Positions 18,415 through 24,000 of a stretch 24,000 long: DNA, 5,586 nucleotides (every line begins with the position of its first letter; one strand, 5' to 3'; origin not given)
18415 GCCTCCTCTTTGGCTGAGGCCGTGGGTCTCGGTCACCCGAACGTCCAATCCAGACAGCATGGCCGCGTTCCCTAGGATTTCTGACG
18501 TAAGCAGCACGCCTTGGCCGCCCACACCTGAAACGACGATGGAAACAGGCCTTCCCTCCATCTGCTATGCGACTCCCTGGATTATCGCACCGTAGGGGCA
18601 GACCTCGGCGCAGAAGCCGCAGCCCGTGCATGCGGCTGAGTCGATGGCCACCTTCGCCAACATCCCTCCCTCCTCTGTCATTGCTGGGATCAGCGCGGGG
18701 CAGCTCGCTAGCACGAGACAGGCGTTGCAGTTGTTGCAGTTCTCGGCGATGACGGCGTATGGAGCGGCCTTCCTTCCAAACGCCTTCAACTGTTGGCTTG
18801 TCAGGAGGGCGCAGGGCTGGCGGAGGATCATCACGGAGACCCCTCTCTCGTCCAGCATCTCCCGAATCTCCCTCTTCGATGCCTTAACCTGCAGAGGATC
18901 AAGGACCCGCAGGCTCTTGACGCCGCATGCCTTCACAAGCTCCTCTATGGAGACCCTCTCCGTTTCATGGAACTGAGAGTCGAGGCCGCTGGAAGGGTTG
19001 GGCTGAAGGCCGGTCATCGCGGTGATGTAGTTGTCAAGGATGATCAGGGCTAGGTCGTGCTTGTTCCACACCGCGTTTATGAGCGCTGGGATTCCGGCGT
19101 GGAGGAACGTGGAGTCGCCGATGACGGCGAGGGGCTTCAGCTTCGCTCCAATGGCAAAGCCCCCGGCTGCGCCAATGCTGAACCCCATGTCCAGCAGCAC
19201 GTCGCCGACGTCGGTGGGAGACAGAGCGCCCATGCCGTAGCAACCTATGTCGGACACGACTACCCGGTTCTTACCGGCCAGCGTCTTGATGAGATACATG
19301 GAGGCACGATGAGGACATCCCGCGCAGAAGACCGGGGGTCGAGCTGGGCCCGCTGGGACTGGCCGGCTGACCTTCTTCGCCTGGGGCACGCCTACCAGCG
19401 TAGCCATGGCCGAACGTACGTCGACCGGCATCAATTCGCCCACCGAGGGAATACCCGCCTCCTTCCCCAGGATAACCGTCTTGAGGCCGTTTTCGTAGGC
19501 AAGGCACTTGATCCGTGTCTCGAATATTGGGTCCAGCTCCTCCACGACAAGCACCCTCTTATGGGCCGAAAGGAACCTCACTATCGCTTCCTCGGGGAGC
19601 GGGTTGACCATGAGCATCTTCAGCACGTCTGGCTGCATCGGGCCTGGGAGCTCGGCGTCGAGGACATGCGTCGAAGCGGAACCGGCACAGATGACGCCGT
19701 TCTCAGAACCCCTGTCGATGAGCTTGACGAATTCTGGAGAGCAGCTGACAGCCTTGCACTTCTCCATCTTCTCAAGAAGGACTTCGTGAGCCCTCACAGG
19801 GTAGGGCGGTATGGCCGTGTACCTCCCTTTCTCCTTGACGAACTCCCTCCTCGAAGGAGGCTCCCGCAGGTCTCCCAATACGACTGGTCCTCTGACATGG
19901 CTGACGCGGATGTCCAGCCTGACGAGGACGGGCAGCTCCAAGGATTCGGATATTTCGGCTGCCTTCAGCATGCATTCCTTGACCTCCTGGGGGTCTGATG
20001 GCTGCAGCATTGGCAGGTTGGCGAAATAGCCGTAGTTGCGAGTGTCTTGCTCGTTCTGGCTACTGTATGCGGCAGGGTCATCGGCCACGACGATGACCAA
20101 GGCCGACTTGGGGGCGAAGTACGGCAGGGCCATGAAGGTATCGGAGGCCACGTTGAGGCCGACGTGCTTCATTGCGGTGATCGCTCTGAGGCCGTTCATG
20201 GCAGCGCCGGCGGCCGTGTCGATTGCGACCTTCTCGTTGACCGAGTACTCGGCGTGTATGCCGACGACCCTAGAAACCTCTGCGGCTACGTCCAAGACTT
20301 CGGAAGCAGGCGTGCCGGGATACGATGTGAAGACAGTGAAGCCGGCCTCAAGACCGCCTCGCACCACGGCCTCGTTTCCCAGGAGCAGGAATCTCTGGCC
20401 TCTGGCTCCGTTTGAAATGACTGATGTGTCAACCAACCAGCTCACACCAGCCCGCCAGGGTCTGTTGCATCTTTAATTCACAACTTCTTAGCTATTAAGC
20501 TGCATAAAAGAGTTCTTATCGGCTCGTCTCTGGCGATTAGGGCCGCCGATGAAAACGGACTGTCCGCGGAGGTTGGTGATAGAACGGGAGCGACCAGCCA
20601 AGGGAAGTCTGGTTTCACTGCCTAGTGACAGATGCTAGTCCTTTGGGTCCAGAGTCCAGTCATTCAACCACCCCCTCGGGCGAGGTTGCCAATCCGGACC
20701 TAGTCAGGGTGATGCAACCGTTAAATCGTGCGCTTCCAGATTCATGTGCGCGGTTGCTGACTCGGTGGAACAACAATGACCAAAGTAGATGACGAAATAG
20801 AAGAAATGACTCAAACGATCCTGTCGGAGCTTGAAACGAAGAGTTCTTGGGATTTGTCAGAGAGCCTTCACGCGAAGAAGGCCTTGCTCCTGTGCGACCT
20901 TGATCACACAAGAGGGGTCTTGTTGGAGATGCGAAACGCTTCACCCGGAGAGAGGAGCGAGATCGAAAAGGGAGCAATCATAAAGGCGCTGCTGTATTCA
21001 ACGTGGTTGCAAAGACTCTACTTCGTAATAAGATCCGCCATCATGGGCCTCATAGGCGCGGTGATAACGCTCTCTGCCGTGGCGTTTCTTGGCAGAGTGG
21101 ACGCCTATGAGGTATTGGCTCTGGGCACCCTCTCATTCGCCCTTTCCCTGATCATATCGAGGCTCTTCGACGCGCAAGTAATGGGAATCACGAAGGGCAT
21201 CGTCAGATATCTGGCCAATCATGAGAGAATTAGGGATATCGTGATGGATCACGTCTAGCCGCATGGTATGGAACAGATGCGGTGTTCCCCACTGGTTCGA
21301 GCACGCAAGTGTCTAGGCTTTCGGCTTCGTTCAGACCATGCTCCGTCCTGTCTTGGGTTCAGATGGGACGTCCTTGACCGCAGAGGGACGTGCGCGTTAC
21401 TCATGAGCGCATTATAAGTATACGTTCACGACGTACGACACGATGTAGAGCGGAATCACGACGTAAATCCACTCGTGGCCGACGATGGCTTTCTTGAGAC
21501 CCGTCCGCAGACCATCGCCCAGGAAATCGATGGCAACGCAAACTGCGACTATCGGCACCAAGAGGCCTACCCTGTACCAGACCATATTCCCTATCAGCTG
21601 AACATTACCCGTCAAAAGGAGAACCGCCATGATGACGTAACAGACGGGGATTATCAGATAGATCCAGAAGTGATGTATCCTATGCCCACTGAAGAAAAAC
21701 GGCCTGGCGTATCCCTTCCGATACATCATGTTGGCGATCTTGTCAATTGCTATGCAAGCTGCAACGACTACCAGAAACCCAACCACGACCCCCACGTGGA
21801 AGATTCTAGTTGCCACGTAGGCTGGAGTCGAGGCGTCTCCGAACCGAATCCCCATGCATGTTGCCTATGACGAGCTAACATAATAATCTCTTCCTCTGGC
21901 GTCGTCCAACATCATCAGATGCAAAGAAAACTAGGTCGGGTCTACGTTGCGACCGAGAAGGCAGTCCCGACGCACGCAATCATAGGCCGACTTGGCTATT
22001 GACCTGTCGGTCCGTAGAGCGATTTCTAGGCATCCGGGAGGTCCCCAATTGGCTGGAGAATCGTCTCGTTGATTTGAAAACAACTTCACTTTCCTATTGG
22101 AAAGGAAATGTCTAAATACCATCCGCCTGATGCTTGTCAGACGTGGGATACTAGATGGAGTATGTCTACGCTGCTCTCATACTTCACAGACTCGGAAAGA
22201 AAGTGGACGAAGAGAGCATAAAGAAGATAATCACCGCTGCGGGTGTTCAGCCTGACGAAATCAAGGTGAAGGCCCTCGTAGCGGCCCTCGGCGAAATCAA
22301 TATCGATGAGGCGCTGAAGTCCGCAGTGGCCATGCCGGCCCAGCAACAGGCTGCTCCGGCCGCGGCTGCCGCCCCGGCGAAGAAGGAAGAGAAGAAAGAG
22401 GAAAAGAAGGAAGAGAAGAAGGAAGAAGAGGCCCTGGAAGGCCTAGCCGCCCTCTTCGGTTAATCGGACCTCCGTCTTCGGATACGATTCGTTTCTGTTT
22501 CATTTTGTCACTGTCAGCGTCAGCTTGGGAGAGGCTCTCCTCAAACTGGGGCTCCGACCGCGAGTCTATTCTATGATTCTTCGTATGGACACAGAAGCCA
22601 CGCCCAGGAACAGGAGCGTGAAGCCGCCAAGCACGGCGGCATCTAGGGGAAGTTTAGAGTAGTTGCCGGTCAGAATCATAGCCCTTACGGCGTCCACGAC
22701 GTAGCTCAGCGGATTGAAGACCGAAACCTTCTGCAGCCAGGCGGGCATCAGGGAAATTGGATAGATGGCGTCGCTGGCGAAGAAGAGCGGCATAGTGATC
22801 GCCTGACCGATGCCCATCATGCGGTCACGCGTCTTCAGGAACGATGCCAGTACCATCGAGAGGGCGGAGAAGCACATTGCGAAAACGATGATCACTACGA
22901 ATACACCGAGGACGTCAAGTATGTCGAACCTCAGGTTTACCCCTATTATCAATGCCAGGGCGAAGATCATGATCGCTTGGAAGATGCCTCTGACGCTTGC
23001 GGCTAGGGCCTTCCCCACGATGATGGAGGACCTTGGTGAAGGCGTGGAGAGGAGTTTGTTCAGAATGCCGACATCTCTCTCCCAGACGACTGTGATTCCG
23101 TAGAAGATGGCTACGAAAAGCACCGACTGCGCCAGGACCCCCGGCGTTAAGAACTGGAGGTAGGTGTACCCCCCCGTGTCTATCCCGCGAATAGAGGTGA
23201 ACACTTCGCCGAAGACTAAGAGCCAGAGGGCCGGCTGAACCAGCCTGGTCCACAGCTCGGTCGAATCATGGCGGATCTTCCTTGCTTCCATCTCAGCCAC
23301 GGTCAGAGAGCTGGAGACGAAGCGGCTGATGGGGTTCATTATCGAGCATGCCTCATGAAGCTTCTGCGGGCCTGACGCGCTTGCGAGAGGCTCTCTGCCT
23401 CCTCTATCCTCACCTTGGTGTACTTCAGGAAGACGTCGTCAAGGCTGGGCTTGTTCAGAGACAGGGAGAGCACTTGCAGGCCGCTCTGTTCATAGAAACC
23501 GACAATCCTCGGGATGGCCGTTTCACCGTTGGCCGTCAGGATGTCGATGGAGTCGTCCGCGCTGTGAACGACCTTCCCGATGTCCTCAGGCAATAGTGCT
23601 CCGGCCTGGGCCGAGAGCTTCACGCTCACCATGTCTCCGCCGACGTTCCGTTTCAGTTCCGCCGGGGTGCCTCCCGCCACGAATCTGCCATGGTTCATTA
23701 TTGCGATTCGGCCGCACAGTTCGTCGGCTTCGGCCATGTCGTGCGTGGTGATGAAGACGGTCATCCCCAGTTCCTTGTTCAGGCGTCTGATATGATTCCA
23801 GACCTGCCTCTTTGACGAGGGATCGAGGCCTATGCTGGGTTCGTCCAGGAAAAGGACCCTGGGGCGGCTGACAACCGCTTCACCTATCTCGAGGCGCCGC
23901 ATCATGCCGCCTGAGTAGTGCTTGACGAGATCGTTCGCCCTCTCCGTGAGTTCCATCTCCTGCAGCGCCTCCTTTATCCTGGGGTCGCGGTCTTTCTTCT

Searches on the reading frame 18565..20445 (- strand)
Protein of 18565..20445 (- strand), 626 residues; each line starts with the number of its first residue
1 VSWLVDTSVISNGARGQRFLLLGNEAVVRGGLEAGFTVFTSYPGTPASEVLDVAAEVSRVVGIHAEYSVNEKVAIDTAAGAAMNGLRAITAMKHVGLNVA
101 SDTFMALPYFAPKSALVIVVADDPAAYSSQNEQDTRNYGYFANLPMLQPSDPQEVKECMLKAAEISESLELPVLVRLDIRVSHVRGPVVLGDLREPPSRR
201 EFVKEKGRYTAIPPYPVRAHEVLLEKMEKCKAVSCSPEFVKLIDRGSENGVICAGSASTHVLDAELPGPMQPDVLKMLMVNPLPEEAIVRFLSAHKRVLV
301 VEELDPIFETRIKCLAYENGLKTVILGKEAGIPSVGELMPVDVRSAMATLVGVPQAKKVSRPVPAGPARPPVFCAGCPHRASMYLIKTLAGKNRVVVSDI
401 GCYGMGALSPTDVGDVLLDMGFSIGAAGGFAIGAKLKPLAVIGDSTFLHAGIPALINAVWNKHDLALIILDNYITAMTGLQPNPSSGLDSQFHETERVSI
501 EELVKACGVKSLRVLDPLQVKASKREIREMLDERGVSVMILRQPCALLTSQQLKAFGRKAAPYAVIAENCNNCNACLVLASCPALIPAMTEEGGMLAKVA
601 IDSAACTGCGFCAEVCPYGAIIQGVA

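Call 25: search_protein_families(library=pfam, proteins=[window:18565-20445:-], max_evalue=0.001)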
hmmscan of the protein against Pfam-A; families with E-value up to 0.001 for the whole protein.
window:18565-20445:- (626 aa): 9 families
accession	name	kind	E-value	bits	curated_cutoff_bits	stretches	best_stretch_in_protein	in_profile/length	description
PF02775.26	TPP_enzyme_C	-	1.3e-18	67.7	21.9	1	399-539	1-149/151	Thiamine pyrophosphate enzyme, C-terminal TPP binding domain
PF01855.24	POR_N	-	1.1e-12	48.6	27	1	32-211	4-191/231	Pyruvate flavodoxin/ferredoxin oxidoreductase, thiamine diP-bdg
PF00037.32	Fer4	-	6e-08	32.6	21.1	1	600-621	2-23/24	4Fe-4S binding domain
PF12837.12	Fer4_6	-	1.6e-07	31.4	25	1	598-621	1-24/24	4Fe-4S binding domain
PF12838.12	Fer4_7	-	8.9e-07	29.7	27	1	569-620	1-52/52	4Fe-4S dicluster domain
PF14697.11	Fer4_21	-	4.7e-06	27.1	35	1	565-621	2-57/59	4Fe-4S dicluster domain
PF13237.11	Fer4_10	-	3.5e-05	24.1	25.5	1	567-617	6-53/53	4Fe-4S dicluster domain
PF13187.11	Fer4_9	-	3.7e-05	24.1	27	1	569-621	1-52/52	4Fe-4S dicluster domain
PF12797.12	Fer4_2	-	4.1e-05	23.7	24.5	1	598-618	2-22/22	4Fe-4S binding domain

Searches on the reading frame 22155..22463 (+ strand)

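Call 86: search_protein_families(library=pfam, proteins=[window:22155-22463:+], max_evalue=0.001)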
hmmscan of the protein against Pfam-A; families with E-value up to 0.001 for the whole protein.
window:22155-22463:+ (102 aa): 1 family
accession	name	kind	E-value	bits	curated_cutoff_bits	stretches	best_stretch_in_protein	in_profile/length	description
PF00428.24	Ribosomal_60s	-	2.5e-14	54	28.1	1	17-101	2-88/88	60s Acidic ribosomal protein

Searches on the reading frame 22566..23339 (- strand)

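Call 25: search_protein_families(library=pfam, proteins=[window:22566-23339:-], max_evalue=0.001)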
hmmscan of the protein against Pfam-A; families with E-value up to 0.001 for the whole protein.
window:22566-23339:- (257 aa): 4 families
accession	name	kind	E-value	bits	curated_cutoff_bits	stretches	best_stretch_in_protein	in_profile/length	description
PF01061.29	ABC2_membrane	-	6.1e-36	124.4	26.9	1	18-222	10-210/211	ABC-2 type transporter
PF12698.13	ABC2_membrane_3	-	9.4e-18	64.8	31.6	1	59-249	159-346/347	ABC-2 family transporter protein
PF12679.13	ABC2_membrane_2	-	8e-12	45.4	27.2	1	75-250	80-276/283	ABC-2 family transporter protein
PF12730.13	ABC2_membrane_4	-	3.6e-05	24.3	27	1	31-178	21-170/179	ABC-2 family transporter protein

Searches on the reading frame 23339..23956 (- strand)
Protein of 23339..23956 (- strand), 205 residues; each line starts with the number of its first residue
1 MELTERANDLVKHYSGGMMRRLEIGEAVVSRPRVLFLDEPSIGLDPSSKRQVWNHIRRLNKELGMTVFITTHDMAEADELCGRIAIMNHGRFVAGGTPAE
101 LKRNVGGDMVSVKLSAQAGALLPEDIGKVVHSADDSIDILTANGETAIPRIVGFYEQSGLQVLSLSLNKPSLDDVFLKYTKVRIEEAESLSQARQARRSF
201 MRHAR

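Call 25: search_protein_families(library=pfam, proteins=[window:23339-23956:-], max_evalue=0.001)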
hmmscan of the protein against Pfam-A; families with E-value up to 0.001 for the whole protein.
window:23339-23956:- (205 aa): 3 families
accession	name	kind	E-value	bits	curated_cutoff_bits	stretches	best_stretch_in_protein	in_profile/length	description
PF13732.12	DrrA1-3_C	-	7.8e-10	39.8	27.4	1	96-180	1-81/81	ATP-binding protein DrrA1-3-like, C-terminal domain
PF00005.33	ABC_tran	-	1e-06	29.9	25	1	6-41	97-136/137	ABC transporter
PF13304.12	AAA_21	-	0.00071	20.2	27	0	32-75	256-301/304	AAA domain, putative AbiEii toxin, Type IV TA system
